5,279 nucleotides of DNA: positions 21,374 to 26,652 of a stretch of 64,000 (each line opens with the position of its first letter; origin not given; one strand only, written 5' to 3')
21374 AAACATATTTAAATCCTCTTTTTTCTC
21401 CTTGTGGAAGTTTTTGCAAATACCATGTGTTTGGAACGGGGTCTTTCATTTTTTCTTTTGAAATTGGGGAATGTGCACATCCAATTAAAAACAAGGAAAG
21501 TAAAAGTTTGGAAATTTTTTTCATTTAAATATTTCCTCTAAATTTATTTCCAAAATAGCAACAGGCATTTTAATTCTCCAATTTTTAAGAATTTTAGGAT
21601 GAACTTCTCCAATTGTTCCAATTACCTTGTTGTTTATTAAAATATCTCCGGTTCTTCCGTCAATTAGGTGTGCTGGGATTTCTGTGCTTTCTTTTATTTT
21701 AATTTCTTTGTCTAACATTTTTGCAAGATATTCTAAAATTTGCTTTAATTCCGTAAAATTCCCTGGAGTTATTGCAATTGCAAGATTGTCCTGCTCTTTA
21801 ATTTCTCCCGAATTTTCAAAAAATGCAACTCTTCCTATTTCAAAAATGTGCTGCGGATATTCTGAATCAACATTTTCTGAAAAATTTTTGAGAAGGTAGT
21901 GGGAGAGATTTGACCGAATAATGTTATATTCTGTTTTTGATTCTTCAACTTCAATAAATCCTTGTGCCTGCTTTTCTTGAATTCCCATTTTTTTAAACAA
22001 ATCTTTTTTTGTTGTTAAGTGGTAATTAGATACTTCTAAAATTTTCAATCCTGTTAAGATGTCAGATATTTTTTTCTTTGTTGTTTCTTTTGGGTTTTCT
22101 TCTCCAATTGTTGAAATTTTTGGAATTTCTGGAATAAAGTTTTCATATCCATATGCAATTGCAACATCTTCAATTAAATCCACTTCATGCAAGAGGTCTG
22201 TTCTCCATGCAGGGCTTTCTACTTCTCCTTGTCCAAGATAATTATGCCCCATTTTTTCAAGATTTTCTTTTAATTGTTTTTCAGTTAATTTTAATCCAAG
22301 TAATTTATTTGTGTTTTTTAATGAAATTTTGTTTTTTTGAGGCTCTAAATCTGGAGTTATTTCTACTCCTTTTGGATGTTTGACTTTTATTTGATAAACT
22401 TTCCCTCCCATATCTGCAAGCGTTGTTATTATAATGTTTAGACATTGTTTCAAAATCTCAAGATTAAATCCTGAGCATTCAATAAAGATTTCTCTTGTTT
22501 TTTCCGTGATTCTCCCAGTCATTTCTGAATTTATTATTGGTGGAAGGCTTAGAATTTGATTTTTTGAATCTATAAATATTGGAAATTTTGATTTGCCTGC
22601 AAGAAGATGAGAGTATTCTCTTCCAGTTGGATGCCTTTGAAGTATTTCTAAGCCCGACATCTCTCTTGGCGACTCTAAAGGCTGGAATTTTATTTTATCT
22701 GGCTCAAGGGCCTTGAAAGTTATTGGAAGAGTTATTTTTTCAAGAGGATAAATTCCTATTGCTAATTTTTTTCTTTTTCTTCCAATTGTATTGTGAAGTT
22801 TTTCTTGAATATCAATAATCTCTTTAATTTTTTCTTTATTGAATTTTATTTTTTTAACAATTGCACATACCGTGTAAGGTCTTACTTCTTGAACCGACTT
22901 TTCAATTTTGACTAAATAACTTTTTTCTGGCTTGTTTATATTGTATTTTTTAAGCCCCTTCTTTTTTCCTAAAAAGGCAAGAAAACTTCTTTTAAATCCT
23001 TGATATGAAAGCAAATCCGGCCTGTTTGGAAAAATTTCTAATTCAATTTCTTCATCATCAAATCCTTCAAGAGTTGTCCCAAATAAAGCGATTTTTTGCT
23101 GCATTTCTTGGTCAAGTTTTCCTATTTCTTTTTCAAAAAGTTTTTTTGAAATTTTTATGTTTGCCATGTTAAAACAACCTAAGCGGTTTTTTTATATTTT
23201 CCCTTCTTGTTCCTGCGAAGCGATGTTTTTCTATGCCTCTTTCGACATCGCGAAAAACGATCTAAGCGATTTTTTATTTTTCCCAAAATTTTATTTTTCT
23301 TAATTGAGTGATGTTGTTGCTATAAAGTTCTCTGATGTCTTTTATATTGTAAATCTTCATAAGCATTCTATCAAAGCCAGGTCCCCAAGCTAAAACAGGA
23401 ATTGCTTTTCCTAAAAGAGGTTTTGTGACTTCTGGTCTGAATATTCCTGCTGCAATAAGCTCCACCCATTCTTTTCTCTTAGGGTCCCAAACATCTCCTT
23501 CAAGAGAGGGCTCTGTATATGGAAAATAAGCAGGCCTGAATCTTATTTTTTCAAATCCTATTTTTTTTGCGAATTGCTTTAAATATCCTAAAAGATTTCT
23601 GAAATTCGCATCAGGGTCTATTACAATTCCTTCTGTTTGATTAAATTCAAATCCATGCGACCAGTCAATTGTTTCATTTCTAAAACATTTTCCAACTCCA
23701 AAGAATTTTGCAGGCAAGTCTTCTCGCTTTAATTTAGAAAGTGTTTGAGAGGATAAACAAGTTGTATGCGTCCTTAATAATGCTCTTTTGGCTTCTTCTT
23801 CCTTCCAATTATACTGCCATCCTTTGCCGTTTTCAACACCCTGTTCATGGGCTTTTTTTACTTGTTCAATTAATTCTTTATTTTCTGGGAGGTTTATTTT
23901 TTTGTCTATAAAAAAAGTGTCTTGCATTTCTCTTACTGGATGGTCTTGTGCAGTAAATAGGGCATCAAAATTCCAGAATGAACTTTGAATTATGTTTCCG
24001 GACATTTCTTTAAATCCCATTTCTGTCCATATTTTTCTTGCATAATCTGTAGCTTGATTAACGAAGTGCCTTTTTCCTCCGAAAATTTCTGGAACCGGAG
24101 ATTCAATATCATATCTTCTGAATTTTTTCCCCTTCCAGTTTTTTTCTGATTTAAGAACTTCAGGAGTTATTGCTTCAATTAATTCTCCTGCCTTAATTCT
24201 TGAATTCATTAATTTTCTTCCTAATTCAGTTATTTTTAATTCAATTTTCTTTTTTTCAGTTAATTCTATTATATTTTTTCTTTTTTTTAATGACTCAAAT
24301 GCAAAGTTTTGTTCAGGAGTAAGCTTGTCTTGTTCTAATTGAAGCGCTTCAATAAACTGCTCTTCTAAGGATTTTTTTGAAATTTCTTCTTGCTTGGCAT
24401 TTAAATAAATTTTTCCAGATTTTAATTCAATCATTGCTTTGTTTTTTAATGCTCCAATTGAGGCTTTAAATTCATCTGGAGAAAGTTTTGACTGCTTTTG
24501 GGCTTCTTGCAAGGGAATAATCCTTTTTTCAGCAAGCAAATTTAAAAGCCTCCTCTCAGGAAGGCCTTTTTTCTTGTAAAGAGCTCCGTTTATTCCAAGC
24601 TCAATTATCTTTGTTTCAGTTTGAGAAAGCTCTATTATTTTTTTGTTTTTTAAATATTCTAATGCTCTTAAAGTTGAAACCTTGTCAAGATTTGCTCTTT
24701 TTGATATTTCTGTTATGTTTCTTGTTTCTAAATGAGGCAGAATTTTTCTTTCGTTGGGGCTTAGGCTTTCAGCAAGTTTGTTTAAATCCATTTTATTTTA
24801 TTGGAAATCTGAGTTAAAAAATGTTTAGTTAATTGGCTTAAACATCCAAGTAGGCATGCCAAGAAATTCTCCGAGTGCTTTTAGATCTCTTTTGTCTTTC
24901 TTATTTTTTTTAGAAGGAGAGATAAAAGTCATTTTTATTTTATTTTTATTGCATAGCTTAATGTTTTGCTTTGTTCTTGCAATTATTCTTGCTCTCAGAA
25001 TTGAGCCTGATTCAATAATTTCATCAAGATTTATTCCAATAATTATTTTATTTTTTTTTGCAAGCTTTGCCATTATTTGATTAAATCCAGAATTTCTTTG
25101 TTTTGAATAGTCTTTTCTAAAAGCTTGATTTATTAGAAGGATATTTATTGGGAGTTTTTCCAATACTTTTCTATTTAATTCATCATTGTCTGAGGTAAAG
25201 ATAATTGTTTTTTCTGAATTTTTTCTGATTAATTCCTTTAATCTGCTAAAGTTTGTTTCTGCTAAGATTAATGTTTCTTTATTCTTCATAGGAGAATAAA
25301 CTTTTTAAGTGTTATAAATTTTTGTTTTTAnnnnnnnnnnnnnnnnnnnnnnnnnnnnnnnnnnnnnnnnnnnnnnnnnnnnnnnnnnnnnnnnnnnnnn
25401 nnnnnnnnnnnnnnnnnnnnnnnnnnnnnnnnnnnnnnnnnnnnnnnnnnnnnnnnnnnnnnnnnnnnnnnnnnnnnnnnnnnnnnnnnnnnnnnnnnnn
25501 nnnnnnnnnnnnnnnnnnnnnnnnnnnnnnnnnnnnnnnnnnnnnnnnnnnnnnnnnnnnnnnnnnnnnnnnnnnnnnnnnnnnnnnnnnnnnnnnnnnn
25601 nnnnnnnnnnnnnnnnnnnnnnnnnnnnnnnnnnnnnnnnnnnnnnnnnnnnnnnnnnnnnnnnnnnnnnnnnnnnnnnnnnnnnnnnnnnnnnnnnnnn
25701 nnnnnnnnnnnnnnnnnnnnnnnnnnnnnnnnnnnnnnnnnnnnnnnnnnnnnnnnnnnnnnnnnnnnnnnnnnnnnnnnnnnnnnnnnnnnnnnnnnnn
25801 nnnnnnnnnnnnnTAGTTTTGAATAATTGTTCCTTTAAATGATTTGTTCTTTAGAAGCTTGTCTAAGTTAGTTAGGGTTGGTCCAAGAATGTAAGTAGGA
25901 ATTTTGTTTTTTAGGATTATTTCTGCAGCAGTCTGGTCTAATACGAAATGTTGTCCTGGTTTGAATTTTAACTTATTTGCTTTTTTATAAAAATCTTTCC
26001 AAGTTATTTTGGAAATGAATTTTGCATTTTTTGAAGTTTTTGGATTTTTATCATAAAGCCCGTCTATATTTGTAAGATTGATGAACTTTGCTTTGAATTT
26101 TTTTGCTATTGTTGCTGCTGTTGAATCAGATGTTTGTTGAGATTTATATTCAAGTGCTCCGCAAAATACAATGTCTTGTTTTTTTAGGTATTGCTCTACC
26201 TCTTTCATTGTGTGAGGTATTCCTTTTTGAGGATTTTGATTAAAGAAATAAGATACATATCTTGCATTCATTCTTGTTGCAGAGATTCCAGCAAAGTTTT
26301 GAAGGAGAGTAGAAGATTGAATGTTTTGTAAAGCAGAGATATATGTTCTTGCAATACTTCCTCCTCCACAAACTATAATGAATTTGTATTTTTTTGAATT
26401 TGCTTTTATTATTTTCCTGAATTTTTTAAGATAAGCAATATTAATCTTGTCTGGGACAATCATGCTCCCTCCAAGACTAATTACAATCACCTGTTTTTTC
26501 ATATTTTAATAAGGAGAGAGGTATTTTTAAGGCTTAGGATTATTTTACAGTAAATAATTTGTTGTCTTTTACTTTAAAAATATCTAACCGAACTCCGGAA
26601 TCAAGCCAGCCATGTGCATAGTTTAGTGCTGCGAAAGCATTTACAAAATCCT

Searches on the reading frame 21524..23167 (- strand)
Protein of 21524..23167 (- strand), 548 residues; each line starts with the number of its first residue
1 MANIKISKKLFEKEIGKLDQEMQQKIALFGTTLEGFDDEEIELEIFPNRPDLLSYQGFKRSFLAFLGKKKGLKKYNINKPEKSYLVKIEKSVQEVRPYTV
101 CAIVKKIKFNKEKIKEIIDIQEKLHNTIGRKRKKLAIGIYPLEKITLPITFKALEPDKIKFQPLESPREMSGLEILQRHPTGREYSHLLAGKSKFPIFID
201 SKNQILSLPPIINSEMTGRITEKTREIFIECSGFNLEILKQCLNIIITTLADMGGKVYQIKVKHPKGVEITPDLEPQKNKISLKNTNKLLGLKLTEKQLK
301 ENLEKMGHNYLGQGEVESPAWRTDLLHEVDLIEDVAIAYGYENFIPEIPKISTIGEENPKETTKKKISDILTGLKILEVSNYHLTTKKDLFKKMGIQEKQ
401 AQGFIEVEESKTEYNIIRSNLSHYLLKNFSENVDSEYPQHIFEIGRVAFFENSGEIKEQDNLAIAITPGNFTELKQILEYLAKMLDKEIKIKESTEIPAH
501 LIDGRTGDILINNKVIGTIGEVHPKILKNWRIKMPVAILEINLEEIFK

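Call 81: search_protein_families(library=pfam, max_evalue=0.0001, proteins=[window:21524-23167:-])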
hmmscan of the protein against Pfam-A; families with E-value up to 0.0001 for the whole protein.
window:21524-23167:- (548 aa): 3 families
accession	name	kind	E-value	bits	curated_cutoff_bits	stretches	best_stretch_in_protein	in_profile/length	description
PF17759.6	tRNA_synthFbeta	-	1.8e-33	116.3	22.4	1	348-543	5-214/214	Phenylalanyl tRNA synthetase beta chain CLM domain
PF03484.21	B5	-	7.3e-19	68.2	28.6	1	280-341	2-67/67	tRNA synthetase B5 domain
PF03483.22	B3_4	-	1.1e-06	28.9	29.3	1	111-240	32-134/174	B3/4 domain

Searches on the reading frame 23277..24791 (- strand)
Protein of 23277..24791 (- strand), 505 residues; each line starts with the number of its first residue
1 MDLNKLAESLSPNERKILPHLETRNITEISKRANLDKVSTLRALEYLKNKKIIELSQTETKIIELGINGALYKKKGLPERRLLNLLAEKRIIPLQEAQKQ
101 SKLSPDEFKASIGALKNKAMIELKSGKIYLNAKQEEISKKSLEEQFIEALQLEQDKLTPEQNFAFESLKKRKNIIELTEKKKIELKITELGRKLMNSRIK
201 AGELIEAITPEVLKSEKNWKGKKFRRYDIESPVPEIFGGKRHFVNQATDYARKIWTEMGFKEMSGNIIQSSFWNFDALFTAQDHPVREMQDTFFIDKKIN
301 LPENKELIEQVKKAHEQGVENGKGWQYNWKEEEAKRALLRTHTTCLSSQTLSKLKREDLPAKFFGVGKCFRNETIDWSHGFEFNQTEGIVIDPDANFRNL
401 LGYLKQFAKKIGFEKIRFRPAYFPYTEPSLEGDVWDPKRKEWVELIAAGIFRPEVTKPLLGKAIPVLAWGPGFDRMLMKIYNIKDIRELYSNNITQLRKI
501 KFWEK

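Call 81: search_protein_families(library=pfam, max_evalue=0.0001, proteins=[window:23277-24791:-])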
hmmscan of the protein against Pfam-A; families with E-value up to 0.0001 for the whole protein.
window:23277-24791:- (505 aa): 1 family
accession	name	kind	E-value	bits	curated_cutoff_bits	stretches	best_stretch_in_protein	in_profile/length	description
PF01409.25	tRNA-synt_2d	-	1.6e-78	264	19.8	1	227-499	2-245/246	tRNA synthetases class II core domain (F)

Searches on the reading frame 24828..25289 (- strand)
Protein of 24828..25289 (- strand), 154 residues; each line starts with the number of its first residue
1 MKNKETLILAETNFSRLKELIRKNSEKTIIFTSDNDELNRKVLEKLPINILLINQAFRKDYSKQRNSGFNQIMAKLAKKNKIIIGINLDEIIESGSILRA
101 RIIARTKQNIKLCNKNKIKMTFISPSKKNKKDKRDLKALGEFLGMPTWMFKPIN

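Call 82: search_protein_families(library=pfam, max_evalue=0.0001, proteins=[window:24828-25289:-])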
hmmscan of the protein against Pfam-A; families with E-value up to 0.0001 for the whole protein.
window:24828-25289:- (154 aa): 1 family
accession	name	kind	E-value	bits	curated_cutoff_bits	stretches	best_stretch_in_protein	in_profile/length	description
PF01876.22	RNase_P_p30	-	2.4e-08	34.1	35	1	34-146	97-203/214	RNase P subunit p30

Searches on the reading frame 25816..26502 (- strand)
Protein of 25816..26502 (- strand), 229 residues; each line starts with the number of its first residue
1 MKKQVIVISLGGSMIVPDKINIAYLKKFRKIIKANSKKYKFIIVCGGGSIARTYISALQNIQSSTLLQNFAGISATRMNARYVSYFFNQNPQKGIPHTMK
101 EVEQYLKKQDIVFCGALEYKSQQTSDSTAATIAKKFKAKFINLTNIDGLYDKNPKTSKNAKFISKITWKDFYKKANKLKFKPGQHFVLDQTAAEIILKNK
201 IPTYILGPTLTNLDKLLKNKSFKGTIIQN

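Call 82: search_protein_families(library=pfam, max_evalue=0.0001, proteins=[window:25816-26502:-])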
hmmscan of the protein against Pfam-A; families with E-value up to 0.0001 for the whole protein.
window:25816-26502:- (229 aa): 1 family
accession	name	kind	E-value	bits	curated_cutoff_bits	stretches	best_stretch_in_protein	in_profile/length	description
PF00696.33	AA_kinase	-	8.6e-33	114.4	24.9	1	5-206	2-233/234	Amino acid kinase family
